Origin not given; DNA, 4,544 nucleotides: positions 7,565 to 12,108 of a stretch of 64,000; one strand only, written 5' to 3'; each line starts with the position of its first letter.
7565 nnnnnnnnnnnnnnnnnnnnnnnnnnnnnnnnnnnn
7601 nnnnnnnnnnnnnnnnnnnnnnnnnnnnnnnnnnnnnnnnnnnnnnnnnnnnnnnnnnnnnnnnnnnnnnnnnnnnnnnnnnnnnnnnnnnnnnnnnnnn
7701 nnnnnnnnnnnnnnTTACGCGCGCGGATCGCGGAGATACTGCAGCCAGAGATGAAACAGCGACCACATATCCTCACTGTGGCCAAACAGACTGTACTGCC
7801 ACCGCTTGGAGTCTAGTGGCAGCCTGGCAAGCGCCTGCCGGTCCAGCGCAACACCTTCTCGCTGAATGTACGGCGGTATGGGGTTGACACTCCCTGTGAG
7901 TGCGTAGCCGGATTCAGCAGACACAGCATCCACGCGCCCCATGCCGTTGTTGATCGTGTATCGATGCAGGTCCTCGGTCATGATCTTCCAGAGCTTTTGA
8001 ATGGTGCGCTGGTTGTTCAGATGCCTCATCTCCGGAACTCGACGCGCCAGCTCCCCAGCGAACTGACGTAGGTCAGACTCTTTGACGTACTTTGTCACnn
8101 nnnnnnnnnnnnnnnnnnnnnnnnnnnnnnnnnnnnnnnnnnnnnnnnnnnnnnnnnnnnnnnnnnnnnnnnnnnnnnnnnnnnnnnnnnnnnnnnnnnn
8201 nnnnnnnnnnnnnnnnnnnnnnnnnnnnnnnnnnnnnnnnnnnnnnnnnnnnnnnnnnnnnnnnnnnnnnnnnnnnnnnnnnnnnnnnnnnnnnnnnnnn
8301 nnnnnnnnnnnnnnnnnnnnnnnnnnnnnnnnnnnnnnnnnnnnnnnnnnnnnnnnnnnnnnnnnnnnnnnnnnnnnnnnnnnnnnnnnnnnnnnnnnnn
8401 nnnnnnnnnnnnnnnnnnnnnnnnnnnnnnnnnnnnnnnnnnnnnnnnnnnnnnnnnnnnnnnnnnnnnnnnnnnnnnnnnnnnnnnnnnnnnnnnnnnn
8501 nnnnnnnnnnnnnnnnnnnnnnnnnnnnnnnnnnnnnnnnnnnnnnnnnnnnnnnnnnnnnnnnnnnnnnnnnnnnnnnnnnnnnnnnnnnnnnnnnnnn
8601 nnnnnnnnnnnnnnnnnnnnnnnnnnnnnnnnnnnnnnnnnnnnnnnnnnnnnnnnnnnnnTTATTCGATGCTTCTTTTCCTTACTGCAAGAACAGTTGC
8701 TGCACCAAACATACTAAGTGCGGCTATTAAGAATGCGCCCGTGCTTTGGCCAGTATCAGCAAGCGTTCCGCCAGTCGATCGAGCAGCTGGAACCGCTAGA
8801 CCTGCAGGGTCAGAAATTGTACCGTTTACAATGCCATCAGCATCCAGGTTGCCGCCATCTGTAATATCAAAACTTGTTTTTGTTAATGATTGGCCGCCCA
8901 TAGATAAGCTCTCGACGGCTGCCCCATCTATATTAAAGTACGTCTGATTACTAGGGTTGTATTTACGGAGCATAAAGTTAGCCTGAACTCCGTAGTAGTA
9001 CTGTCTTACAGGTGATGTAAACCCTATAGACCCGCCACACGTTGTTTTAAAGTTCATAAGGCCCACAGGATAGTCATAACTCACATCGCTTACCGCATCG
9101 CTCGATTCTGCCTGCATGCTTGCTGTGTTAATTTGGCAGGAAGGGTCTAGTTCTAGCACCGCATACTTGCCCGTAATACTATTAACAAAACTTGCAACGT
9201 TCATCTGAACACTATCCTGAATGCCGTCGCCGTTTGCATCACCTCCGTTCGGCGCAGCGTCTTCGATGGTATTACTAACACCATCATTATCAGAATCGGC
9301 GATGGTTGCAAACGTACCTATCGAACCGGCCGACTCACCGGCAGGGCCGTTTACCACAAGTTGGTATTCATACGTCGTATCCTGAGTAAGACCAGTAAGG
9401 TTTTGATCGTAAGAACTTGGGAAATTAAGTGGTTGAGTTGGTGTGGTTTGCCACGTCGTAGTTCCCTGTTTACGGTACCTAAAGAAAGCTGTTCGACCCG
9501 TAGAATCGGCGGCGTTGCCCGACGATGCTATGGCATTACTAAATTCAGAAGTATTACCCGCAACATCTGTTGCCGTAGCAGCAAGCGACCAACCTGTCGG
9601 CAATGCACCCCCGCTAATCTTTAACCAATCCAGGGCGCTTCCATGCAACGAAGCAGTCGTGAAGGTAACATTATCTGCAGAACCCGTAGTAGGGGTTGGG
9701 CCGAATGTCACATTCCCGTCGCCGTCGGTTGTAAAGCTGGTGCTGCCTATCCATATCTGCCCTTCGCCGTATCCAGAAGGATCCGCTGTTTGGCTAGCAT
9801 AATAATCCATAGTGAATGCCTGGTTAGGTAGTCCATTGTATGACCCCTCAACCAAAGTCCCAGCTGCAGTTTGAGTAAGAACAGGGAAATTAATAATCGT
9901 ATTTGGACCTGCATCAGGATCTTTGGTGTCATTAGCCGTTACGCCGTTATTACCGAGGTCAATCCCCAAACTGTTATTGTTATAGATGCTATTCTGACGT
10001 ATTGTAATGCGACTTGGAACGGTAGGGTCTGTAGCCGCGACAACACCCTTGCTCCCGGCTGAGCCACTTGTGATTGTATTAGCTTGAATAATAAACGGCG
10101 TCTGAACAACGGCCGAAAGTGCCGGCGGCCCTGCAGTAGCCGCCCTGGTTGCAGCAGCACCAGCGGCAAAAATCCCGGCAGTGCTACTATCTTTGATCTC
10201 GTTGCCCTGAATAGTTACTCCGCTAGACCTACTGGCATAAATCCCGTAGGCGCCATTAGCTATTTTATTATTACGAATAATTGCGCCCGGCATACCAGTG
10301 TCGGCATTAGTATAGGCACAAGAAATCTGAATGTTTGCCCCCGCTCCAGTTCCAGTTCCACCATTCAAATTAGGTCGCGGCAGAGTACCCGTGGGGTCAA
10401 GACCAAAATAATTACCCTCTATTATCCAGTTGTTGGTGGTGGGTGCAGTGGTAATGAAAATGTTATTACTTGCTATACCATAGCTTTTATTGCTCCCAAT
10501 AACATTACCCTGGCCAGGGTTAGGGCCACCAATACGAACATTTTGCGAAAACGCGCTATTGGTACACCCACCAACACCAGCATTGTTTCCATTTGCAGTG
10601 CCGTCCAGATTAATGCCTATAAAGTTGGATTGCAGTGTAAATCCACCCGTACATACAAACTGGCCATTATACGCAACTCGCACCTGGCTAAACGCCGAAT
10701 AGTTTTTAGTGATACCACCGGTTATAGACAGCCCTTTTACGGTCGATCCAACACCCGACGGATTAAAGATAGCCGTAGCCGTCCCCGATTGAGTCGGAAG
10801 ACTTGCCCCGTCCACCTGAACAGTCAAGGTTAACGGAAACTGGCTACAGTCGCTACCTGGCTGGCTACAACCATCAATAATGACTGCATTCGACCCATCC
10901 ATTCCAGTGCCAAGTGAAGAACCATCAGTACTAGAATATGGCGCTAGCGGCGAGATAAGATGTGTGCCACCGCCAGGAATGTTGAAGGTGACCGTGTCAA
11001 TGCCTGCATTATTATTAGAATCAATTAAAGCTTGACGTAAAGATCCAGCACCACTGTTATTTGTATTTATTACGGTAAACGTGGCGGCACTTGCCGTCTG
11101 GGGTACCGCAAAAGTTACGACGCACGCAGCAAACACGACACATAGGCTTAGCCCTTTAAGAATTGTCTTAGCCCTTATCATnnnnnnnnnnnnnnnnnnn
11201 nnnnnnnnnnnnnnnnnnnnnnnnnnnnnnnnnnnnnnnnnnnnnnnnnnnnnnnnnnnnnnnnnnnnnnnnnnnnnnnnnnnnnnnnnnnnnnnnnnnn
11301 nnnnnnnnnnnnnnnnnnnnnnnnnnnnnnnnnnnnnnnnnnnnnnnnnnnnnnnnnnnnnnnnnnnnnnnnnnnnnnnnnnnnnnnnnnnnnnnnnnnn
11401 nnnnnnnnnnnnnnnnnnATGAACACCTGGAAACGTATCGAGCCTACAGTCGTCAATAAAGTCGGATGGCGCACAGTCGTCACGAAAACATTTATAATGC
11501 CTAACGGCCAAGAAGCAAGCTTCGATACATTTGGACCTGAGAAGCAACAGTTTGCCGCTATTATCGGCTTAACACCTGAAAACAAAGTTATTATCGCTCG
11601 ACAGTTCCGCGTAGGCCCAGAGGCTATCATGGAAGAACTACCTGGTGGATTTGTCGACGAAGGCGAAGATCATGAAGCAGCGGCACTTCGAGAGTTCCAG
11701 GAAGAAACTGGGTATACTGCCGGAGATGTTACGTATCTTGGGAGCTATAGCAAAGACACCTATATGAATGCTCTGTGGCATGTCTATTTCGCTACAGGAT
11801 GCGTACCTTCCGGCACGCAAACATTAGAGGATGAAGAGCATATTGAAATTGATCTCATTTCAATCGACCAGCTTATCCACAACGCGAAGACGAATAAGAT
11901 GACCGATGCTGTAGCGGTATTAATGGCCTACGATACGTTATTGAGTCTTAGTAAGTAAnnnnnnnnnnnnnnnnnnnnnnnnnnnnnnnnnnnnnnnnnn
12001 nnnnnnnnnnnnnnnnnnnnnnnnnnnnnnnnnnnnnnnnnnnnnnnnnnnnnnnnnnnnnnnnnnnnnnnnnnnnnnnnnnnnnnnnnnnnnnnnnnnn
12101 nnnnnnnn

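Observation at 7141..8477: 1.3-kb GC-rich islet encoding a three-member paralogous family of unknown function between the dinB operon and tRNA-Met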

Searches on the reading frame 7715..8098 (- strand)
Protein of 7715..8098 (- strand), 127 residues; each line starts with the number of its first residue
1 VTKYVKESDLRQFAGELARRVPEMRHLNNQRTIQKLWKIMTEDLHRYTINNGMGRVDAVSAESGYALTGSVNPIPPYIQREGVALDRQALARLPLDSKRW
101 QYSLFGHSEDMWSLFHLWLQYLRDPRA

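Call 6: search_protein_families(library=pfam, proteins=[window:7715-8098:-], max_evalue=1)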
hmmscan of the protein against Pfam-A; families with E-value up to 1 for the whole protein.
window:7715-8098:- (127 aa): 0 families

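Call 10: search_protein_families(library=phrogs, proteins=[window:7715-8098:-], max_evalue=1)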
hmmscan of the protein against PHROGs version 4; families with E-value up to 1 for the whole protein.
window:7715-8098:- (127 aa): 0 families

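Call 11: search_protein_families(library=ncbifam, proteins=[window:7715-8098:-], max_evalue=1)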
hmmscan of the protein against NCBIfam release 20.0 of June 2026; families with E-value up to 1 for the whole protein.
window:7715-8098:- (127 aa): 0 families

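Call 23: find_homologous_proteins(query=A4, max_evalue=0.1)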
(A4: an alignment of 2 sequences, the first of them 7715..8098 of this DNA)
Query A4 (2 sequences) (127 aa, profile of the alignment): 4 proteins with E <= 0.1 among 41 candidates.
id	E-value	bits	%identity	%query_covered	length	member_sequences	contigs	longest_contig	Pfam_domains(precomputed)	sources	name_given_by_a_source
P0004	3.0e-83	294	91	100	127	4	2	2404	-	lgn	-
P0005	9.2e-45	170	58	100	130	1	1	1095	-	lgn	-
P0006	4.0e-44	167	64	98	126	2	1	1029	-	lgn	-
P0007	2.2e-41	159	56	100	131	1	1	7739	-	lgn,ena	-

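Call 24: find_encoding_contigs(protein=P0007, flank=10000)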
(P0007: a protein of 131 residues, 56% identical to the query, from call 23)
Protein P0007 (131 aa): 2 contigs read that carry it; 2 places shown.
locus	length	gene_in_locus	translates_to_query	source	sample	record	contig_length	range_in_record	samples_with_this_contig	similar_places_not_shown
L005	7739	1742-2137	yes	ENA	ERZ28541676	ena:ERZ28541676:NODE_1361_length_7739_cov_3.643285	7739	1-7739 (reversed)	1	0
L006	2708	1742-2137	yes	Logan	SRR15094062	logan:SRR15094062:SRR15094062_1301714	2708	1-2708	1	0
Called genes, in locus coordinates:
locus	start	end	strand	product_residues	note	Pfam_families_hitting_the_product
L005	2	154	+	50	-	?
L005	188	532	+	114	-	-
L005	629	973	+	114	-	-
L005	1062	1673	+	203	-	PF23894:LD_SV2 (faint), PF13599:Pentapeptide_4, PF13576:Pentapeptide_3 (faint), PF00805:Pentapeptide (weak), PF13599:Pentapeptide_4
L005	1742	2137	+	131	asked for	-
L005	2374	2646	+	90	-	-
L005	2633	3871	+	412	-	PF00817:IMS, PF11799:IMS_C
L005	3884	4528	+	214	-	PF07963:N_methyl (weak)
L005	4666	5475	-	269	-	-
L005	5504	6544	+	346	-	PF01171:ATP_bind_3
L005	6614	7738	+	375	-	?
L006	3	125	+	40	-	?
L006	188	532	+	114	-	-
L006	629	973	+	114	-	-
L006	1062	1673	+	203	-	PF23894:LD_SV2 (faint), PF13599:Pentapeptide_4, PF13576:Pentapeptide_3 (faint), PF00805:Pentapeptide (weak), PF13599:Pentapeptide_4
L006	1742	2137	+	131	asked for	-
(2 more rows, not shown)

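Call 25: find_encoding_contigs(protein=P0005, flank=10000)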
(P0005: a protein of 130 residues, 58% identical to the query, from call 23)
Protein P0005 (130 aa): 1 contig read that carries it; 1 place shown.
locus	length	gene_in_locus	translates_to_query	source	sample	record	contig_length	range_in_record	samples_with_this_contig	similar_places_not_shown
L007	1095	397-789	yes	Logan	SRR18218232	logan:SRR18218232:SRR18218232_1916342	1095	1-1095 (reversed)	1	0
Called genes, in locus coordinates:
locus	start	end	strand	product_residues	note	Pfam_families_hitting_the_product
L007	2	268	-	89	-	?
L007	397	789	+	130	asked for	-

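Call 26: find_encoding_contigs(protein=P0006, flank=10000)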
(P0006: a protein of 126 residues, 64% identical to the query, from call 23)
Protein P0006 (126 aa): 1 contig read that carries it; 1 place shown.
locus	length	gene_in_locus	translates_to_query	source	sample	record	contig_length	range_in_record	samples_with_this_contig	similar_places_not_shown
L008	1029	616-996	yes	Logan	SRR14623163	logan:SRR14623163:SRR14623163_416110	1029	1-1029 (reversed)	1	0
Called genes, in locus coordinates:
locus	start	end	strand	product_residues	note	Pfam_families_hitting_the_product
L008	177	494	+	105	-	-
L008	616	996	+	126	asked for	-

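Call 46: find_related_loci(query=A6, collection=genome_contigs, flank=8000)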
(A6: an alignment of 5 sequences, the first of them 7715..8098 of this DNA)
Query A6 (127 aa) in genome_contigs; peptide patterns used: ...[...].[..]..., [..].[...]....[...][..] (x = any residue, [..] = any of these).
16 stretches matched a pattern, but none encodes a relative of the query by tblastn (E <= 1e-3).

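Call 58: search_protein_families(library=padloc, proteins=[window:7715-8098:-], max_evalue=1)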
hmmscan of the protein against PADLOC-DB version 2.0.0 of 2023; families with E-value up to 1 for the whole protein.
window:7715-8098:- (127 aa): 0 families

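Call 78: predict_structure(alignment_id=A12)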
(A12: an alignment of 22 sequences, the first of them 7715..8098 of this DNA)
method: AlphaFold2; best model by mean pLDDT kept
length: 127 residues; sequences in the alignment: 22
mean_pLDDT: 87.0   pTM: 0.81
mean pLDDT of the five models: 87.0, 84.6, 83.8, 82.6, 81.3
residues with pLDDT >= 90: 67; 70-90: 49; 50-70: 10; < 50: 1
segments of 3 or more residues with pLDDT < 50: none
pLDDT, mean of each block of 10 residues (from residue 1): 86 96 95 94 89 87 76 67 90 83 85 94 86
secondary structure, 60 per line:
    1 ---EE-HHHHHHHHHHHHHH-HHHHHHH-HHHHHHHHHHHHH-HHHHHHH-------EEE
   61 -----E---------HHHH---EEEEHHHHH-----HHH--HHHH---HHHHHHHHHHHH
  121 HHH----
elements in order: H7-20 H22-28 H30-42 H44-50 E58-60 H76-79 E83-86 H87-91 H102-105 H109-123

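Call 83: fold_search(model_id=the predicted structure, library=pdb)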
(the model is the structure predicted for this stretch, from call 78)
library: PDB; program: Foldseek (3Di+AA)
matches with E <= 10: 17; with E <= 0.001: 0
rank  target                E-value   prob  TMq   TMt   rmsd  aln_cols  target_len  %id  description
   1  6jwp_G                4.4e+00  0.04  0.22  0.16  13.7       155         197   10  crystal structure of EGOC (released 2019-12-11)
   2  3pbn                  5.2e+00  0.04  0.14  0.06  10.2        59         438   14  Crystal Structure of Apo PBP3 from Pseudomonas aeruginosa (released 2010-12-22)
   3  4i5l_B                5.5e+00  0.08  0.32  0.14   7.5       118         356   14  Structural mechanism of trimeric PP2A holoenzyme involving PR70: insight for Cdc6 dephosphorylation (released 2013-05-08)
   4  3pbt                  6.8e+00  0.03  0.14  0.05  10.1        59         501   14  Crystal structure of PBP3 complexed with MC-1 (released 2010-12-22)
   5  7ux2_J                6.8e+00  0.02  0.22  0.12  13.3       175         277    8  cryo-EM structure of the Raptor-TFEB-Rag-Ragulator complex (released 2022-11-30)
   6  3upn_A                7.2e+00  0.02  0.11  0.04  12.2        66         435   20  Structure of penicillin-binding protein A from M. tuberculosis: imipenem acyl-enzyme complex (released 2012-10-24)
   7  7mu5_A                7.6e+00  0.04  0.25  0.27  11.3       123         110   11  Human DCTPP1 bound to Triptolide (released 2022-08-24)
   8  3lo7_A                7.6e+00  0.01  0.11  0.04  16.4        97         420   16  Crystal structure of PBPA from Mycobacterium tuberculosis (released 2010-03-23)
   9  6y6z                  8.1e+00  0.03  0.16  0.06   9.4        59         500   12  Structure of Pseudomonas aeruginosa Penicillin-Binding Protein 3 (PBP3) in complex with Compound 1 (released 2020-06-24)
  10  6vje                  8.1e+00  0.03  0.16  0.06   9.1        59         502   17  Crystal structure of Pseudomonas aeruginosa penicillin-binding protein 3 (PBP3) complexed with ceftobiprole (released 2020-03-11)
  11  3un7_B                8.5e+00  0.01  0.11  0.04  16.8        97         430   18  Crystal structure of PBPA from MYCOBACTERIUM TUBERCULOSIS (released 2012-10-24)
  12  7mu5_C                9.0e+00  0.04  0.24  0.28  10.6       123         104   10  Human DCTPP1 bound to Triptolide (released 2022-08-24)
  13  4wej                  9.0e+00  0.02  0.15  0.05   9.1        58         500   17  Crystal structure of Pseudomonas aeruginosa PBP3 with a R4 substituted allyl monocarbam (released 2015-04-22)
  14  6i1e                  9.0e+00  0.02  0.15  0.05   9.4        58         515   14  Crystal structure of Pseudomonas aeruginosa Penicillin-Binding Protein 3 in complex with amoxicillin (released 2019-11-20)
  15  8zyv_G                9.0e+00  0.01  0.16  0.10  23.3       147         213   10  Bacterial flagellar sodium-driven stator PomA5PomB2 with 100 mM NaCl (released 2025-01-01)
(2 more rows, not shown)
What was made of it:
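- On Any solved or viral predicted fold: B model: best PDB E 4.4 (call 83).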

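Call 95: find_related_loci(query=A6, collection=viral_contigs, flank=8000)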
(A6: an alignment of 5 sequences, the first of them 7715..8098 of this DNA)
Query A6 (127 aa) in viral_contigs; peptide patterns used: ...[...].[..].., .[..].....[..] (x = any residue, [..] = any of these).
33 stretches matched a pattern, but none encodes a relative of the query by tblastn (E <= 1e-3).

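Call 97: search_dna_similar(query=window:7715-8098:-, collection=phages, mode=protein, max_evalue=0.1)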
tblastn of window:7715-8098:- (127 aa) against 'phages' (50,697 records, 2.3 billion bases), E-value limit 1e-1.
No match.

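Call 106: search_protein_families(library=phrogs, alignment_id=A12, max_evalue=1)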
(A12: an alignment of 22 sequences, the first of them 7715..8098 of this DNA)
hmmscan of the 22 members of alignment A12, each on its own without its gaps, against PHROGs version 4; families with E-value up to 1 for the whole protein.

A. member 1, window:7715-8098:- (127 aa): 0 families

B. families by the number of members that match (of 22 scanned): 9 families
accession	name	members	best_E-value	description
phrog_14589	-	1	0.01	-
phrog_226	-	1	0.06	minor tail protein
phrog_8446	-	1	0.066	HNH endonuclease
phrog_29699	-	1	0.15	-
phrog_19359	-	1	0.21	-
phrog_2518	-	1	0.3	-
phrog_12297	-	1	0.33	radical SAM domain-containing protein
phrog_3323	-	1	0.42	-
phrog_26404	-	1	0.52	-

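Call 107: search_protein_families(library=padloc, alignment_id=A12, max_evalue=1)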
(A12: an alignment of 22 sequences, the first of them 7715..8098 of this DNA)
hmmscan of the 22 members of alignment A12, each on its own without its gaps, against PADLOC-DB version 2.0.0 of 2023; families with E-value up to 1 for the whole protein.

A. member 1, window:7715-8098:- (127 aa): 0 families

B. families by the number of members that match (of 22 scanned): 1 family
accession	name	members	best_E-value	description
PDLC02265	AbiEi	1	0.023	AbiEi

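Call 108: find_related_loci(query=A6, collection=metagenome_contigs, flank=6000)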
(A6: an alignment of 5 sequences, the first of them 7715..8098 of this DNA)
Query A6 (127 aa) in metagenome_contigs; peptide patterns used: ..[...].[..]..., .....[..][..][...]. (x = any residue, [..] = any of these).
600 stretches matched a pattern, but none encodes a relative of the query by tblastn (E <= 1e-3).
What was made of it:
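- Tried and rejected: GTDB genomes and JGI metagenomes scanned with B-family patterns (calls 46, 108).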

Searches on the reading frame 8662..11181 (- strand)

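Call 41: search_protein_families(library=pfam, proteins=[window:8662-11181:-], max_evalue=0.1)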
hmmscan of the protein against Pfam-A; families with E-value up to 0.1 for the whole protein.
window:8662-11181:- (839 aa): 3 families
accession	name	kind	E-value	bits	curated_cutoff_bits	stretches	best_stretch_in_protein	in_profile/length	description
PF13229.12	Beta_helix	-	5.1e-07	29.9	25.9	1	298-413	55-148/158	Right handed beta helix region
PF05048.19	NosD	-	0.047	13.5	23.6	1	301-408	50-154/212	Periplasmic copper-binding protein (NosD)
PF00746.26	Gram_pos_anchor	-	0.077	13.4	20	0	809-836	11-39/43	LPXTG cell wall anchor motif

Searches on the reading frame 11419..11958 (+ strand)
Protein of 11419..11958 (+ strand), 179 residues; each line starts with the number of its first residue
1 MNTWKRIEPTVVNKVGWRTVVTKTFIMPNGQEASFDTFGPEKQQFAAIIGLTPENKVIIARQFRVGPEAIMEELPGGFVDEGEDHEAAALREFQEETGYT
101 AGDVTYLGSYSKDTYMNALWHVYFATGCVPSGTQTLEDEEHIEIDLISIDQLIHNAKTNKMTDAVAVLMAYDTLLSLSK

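Call 118: search_protein_families(library=pfam, proteins=[window:11419-11958:+], max_evalue=0.001)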
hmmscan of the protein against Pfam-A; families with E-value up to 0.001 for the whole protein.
window:11419-11958:+ (179 aa): 1 family
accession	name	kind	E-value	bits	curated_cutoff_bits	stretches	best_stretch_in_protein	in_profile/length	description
PF00293.34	NUDIX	-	4.7e-20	72.4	21.1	1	47-157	7-121/134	NUDIX domain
